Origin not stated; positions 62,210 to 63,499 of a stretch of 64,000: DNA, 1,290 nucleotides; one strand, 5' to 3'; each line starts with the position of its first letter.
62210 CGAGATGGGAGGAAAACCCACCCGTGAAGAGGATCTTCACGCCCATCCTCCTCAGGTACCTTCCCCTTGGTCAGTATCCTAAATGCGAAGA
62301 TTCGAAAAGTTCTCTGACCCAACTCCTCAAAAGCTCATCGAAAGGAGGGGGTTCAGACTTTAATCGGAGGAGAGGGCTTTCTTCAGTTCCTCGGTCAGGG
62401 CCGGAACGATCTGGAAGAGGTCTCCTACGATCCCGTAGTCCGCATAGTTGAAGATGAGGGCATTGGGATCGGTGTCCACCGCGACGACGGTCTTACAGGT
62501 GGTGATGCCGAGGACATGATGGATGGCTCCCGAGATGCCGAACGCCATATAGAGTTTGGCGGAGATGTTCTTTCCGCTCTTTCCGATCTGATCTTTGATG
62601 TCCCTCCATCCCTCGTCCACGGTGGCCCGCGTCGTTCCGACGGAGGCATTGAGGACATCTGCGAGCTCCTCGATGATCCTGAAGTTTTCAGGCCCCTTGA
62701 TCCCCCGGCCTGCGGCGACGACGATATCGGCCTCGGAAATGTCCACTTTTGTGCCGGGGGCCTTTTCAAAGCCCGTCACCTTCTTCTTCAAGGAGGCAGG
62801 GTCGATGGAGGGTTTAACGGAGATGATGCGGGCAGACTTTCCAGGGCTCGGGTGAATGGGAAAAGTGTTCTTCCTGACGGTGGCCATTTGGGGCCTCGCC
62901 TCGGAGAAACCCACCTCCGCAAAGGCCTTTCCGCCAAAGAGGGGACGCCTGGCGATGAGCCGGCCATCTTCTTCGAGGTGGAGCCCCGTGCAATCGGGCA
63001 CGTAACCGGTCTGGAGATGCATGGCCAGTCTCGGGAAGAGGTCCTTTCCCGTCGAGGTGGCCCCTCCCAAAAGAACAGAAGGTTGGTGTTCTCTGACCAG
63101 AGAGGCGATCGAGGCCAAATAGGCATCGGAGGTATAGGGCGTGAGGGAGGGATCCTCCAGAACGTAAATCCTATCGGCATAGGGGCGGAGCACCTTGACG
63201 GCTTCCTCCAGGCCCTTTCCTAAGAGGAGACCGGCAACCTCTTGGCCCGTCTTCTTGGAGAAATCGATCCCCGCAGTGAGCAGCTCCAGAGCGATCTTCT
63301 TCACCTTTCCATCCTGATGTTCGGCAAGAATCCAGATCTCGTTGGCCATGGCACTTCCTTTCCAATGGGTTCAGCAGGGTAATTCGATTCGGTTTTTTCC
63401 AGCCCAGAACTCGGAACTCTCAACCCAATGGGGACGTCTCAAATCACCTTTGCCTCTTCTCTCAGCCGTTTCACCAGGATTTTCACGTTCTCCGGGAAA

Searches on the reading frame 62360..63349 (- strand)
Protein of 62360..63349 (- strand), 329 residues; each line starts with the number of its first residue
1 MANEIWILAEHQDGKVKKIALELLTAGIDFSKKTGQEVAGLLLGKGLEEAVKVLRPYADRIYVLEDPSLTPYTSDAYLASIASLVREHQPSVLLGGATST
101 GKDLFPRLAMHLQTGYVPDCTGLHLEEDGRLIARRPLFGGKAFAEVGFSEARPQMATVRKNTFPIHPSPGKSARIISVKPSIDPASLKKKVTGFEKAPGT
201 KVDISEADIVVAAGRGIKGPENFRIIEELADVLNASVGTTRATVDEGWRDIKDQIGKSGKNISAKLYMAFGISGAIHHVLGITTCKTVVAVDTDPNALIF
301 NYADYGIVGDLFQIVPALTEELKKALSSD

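Call 20: search_protein_families(library=pfam, proteins=[window:62360-63349:-], max_evalue=0.000001)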
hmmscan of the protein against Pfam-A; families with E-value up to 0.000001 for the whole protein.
window:62360-63349:- (329 aa): 2 families
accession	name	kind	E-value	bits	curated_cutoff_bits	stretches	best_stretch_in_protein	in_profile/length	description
PF01012.27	ETF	-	8.9e-42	143.4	26.7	1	5-180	1-178/181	Electron transfer flavoprotein domain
PF00766.25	ETF_alpha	-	1.7e-31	108.4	27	1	203-282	1-80/81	Electron transfer flavoprotein FAD-binding domain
